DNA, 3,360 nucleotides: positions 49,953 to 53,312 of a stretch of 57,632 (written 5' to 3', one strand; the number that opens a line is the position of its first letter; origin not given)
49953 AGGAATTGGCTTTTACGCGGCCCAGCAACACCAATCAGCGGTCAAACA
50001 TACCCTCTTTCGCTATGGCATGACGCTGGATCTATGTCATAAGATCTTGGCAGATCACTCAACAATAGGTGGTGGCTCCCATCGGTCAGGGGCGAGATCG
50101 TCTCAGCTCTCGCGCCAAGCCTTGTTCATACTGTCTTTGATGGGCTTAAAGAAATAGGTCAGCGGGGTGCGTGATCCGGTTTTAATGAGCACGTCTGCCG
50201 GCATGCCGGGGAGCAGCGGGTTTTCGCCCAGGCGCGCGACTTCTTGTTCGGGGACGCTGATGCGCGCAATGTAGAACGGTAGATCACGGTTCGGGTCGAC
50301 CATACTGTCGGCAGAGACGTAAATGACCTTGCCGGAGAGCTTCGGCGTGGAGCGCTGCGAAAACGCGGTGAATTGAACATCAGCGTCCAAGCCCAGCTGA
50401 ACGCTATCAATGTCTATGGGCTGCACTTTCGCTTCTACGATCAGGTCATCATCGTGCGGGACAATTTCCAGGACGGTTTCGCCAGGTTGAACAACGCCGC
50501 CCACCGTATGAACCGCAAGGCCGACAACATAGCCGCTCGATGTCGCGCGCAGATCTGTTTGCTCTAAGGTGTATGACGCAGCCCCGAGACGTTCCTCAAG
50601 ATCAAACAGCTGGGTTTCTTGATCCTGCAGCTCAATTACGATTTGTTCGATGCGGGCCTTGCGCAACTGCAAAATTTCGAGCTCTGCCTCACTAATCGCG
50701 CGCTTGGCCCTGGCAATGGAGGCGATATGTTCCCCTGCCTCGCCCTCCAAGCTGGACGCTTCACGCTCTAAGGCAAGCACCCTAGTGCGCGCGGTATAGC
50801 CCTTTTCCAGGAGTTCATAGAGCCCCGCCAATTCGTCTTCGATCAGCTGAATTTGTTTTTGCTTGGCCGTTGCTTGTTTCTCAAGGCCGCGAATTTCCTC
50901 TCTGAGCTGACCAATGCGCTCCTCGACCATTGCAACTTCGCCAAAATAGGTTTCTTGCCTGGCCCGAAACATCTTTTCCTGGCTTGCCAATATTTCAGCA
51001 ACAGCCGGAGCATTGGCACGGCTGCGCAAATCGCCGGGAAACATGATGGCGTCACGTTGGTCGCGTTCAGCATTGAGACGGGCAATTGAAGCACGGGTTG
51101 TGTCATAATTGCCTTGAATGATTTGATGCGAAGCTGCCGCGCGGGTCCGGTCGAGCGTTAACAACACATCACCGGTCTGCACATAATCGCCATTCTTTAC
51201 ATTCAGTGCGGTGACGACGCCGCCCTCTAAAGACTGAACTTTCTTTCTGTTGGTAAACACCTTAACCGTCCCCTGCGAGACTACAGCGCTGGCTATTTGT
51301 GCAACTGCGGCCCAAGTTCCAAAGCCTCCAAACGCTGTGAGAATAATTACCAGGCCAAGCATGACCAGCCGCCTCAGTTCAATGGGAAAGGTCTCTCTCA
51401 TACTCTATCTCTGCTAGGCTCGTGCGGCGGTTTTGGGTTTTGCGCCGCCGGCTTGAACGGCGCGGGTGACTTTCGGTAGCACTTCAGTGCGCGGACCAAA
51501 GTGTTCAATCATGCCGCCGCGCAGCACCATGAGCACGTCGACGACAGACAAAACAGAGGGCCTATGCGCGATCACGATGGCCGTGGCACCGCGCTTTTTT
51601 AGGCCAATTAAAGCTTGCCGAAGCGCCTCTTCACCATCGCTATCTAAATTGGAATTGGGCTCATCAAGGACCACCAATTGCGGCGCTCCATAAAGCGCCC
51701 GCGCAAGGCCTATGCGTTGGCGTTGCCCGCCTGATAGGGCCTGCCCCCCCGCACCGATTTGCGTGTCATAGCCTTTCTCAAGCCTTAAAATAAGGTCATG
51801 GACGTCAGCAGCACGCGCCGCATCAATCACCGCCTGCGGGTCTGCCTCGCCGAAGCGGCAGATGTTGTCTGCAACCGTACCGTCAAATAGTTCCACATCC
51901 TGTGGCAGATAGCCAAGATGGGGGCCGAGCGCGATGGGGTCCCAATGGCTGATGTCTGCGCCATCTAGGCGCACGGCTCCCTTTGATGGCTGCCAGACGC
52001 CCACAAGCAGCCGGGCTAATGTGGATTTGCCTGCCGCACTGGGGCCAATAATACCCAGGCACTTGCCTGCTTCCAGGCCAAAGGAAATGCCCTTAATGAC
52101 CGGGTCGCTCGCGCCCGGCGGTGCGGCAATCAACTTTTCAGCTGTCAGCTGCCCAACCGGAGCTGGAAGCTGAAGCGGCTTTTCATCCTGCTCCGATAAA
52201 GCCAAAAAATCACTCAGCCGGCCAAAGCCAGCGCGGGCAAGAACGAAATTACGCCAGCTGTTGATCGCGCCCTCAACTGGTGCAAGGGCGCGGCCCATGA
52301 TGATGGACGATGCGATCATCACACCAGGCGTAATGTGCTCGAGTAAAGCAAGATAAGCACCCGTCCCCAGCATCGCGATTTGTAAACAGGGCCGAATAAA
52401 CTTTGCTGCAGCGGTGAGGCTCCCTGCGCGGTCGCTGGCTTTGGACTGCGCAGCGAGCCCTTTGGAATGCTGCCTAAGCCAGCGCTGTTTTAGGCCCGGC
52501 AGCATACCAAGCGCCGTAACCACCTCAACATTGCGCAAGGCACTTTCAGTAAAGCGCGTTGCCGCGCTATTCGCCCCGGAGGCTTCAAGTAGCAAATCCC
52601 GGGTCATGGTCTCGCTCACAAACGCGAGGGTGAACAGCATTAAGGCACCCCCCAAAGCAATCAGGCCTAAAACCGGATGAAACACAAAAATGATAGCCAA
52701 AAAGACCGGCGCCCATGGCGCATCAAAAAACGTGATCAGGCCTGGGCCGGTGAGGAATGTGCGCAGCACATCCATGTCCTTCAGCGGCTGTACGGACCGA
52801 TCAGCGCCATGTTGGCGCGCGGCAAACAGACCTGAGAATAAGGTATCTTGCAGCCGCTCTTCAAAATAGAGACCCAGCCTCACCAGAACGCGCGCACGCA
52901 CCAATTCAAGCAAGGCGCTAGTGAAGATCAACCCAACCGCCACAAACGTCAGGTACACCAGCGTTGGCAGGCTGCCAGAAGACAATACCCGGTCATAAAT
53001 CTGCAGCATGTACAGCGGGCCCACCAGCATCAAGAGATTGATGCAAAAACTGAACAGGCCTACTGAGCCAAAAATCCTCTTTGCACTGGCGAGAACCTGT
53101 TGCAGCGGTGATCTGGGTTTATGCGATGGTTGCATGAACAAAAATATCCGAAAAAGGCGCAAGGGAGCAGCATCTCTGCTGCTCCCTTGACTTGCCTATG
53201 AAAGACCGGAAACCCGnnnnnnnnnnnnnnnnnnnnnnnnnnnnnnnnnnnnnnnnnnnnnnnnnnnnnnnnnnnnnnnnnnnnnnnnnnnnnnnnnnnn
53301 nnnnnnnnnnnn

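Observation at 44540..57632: Has-like layout: ECF sigma, anti-sigma and TonB transducer beside a T1SS and its giant secreted phosphoesterase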

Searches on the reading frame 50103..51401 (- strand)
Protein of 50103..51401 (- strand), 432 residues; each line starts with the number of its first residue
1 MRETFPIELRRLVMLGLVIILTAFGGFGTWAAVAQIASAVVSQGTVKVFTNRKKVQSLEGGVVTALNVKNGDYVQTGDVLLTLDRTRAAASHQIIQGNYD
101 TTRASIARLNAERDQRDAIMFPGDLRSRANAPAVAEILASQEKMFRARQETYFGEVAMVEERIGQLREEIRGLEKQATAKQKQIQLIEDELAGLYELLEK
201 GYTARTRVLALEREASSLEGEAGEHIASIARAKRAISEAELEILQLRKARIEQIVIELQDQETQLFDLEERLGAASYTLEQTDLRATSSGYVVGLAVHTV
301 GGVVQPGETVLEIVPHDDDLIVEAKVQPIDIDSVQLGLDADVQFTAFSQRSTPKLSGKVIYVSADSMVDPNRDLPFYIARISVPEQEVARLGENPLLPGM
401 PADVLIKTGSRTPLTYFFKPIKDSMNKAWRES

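Call 3: search_protein_families(library=pfam, proteins=[window:50103-51401:-], max_evalue=0.01)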
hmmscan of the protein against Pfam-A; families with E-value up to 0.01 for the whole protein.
window:50103-51401:- (432 aa): 4 families
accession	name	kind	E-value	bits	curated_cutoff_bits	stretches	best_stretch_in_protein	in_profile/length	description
PF13437.12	HlyD_3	-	3.6e-17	63.5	22.2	1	284-391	2-98/106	HlyD family secretion protein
PF13533.13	Biotin_lipoyl_2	-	1.9e-10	40.7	29.8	1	54-84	2-32/32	Biotin-lipoyl like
PF16576.10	HlyD_D23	-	7.6e-10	38.9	30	1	271-364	98-186/214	Barrel-sandwich domain of CusB or HlyD membrane-fusion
PF00364.28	Biotin_lipoyl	-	0.00048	20.4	22.1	0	54-83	44-73/73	Biotin-requiring enzyme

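Call 6: search_protein_families(library=ncbifam, proteins=[window:50103-51401:-], max_evalue=0.001)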
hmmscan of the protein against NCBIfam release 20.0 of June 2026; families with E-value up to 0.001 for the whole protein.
window:50103-51401:- (432 aa): 11 families
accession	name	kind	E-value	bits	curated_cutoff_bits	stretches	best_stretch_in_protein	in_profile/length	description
TIGR01843.1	type_I_hlyD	subfamily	1.3e-116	390.1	208.65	1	11-431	2-421/422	HlyD family type I secretion periplasmic adaptor subunit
TIGR00998.1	8a0101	subfamily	5.2e-18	65.1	390.8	1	17-349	9-270/334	EmrA/EmrK family multidrug efflux transporter periplasmic adaptor subunit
NF007785.0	PRK10476.1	equivalog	1.4e-11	43.9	376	1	218-361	143-283/347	multidrug transporter subunit MdtN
TIGR01730.1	RND_mfp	subfamily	3.2e-11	42.8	94.9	1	51-115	25-89/322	efflux RND transporter periplasmic adaptor subunit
NF011715.0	PRK15136.1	equivalog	7.6e-10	38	563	1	12-92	24-101/390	multidrug efflux MFS transporter periplasmic adaptor subunit EmrA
TIGR03794.1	NHLM_micro_HlyD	equivalog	1.4e-09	37.4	156.2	1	15-364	21-338/421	NHLP bacteriocin system secretion protein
NF007850.1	PRK10559.1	equivalog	1.7e-07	30.7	400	1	235-343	101-207/303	p-hydroxybenzoic acid efflux pump subunit AaeA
TIGR00999.1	8a0102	subfamily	3.5e-07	29.6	319.3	1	250-364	59-169/271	CzcB/NccB family metal efflux transporter periplasmic adaptor subunit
NF002939.0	PRK03598.1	equivalog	4.3e-07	29.4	393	0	205-364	133-282/332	secretion protein HlyD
TIGR01000.1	bacteriocin_acc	subfamily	0.00018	20.6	258.85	0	11-106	22-114/457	bacteriocin secretion accessory protein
NF006079.0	PRK08225.1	equivalog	0.00045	20.2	95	0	56-83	42-69/70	acetyl-CoA carboxylase biotin carboxyl carrier protein subunit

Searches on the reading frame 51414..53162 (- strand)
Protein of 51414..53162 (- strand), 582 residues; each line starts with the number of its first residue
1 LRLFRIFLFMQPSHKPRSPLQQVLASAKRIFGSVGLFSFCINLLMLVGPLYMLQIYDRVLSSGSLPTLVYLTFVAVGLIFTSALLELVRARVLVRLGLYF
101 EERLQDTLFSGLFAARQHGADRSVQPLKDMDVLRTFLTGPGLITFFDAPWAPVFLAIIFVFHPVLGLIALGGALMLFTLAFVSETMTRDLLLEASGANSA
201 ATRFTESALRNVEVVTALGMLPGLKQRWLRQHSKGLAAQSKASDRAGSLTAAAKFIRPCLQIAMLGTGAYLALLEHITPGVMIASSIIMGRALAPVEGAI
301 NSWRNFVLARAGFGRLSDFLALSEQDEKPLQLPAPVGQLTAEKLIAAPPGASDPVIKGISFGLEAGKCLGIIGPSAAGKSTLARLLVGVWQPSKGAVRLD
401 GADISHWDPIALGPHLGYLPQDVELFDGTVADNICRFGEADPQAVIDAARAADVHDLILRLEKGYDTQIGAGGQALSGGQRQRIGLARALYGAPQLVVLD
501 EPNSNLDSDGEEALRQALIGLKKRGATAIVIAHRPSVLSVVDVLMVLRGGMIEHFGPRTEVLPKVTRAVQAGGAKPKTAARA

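Call 3: search_protein_families(library=pfam, proteins=[window:51414-53162:-], max_evalue=0.01)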
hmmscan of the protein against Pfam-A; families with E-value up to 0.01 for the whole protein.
window:51414-53162:- (582 aa): 4 families
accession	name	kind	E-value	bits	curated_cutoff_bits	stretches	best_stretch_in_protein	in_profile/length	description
PF00005.33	ABC_tran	-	2.8e-29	102.9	25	1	357-503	2-136/137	ABC transporter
PF00664.28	ABC_membrane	-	8.8e-17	62.1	28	1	35-288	5-266/274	ABC transporter transmembrane region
PF13304.12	AAA_21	-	0.00038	21.1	27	0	477-538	239-303/304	AAA domain, putative AbiEii toxin, Type IV TA system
PF02463.25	SMC_N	-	0.0038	17.1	40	1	316-545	135-209/220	RecF/RecN/SMC N terminal domain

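Call 6: search_protein_families(library=ncbifam, proteins=[window:51414-53162:-], max_evalue=0.001)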
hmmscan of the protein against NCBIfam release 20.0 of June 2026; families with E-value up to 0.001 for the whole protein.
window:51414-53162:- (582 aa): 186 families (the best 25 are shown)
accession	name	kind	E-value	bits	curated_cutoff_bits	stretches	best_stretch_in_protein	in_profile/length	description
TIGR01842.1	type_I_sec_PrtD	subfamily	5.9e-220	731.4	510.15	1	24-564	1-543/544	type I secretion system permease/ATPase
TIGR03375.1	type_I_sec_LssB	subfamily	1.2e-104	351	693.1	1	15-566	135-693/696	type I secretion system permease/ATPase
TIGR01846.1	type_I_sec_HlyB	subfamily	6.1e-84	282.6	725.55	1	25-563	135-680/694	type I secretion system permease/ATPase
TIGR03796.1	NHLM_micro_ABC1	equivalog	3.9e-65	220.4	853.3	1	20-561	145-698/710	NHLP family bacteriocin export ABC transporter peptidase/permease/ATPase subunit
TIGR02204.1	MsbA_rel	hypoth_equivalog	1.4e-56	192.4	780.4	1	185-561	180-561/576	ABC transporter, permease/ATP-binding protein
TIGR02857.1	CydD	equivalog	1.7e-55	189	435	1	323-546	307-528/529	thiol reductant ABC exporter subunit CydD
TIGR03797.1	NHLM_micro_ABC2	equivalog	4.2e-55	187.5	709.4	1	14-560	121-670/686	NHLP bacteriocin export ABC transporter permease/ATPase subunit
TIGR02868.1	CydC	equivalog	2e-54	185.1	329.05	1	154-535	144-530/530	thiol reductant ABC exporter subunit CydC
TIGR02203.1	MsbA_lipidA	equivalog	2.4e-51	174.9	602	1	188-562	180-556/572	lipid A export permease/ATP-binding protein MsbA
NF052233.1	CphA_assoc_ABC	equivalog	1.1e-50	172.8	880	1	268-563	435-731/766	cyanophycin metabolism-associated ABC transporter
TIGR00958.1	3a01208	subfamily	4.3e-48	164.1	874.6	1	348-560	489-699/711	antigen peptide transporter 2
TIGR01193.1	bacteriocin_ABC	subfamily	8.6e-48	163.4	523.85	1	254-557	386-691/708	peptide cleavage/export ABC transporter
NF045513.1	HepA_fam_ABC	equivalog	5e-45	154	725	1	175-562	202-596/610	heterocyst formation ABC transporter subunit HepA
NF008381.0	PRK11176.1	equivalog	6.4e-45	153.6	867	1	273-564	275-568/582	lipid A ABC transporter ATP-binding protein/permease MsbA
NF010178.0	PRK13657.1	equivalog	1.1e-44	152.9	733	1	351-556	346-551/588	glucan ABC transporter ATP-binding protein/ permease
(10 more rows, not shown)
